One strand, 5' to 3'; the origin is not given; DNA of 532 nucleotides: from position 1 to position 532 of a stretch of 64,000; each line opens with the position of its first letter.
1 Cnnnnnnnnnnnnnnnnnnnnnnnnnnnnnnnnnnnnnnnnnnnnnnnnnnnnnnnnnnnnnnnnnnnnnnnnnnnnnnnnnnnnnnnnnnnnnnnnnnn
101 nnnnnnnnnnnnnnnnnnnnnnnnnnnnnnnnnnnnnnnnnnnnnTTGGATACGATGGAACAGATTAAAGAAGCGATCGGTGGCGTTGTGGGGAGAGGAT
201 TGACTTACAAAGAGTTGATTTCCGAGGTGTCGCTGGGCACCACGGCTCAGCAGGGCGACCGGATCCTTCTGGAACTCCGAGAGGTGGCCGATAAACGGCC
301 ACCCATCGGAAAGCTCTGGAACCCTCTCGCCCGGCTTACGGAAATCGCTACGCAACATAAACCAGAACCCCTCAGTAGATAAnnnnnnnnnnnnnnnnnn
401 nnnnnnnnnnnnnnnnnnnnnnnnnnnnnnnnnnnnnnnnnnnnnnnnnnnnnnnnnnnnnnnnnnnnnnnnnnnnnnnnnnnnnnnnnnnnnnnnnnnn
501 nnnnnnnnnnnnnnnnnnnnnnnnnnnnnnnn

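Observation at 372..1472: Bacterial ERG4/ERG24-type sterol reductase homologue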

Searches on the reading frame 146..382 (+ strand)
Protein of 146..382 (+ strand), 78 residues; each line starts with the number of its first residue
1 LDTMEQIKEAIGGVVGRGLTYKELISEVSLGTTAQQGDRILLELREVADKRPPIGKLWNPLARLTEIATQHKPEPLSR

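Call 3: search_protein_families(library=pfam, proteins=[window:146-382:+], max_evalue=1)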
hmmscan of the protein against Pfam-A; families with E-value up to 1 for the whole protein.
window:146-382:+ (78 aa): 0 families

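Call 4: search_protein_families(library=ncbifam, proteins=[window:146-382:+], max_evalue=1)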
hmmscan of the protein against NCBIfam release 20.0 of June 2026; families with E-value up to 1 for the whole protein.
window:146-382:+ (78 aa): 0 families
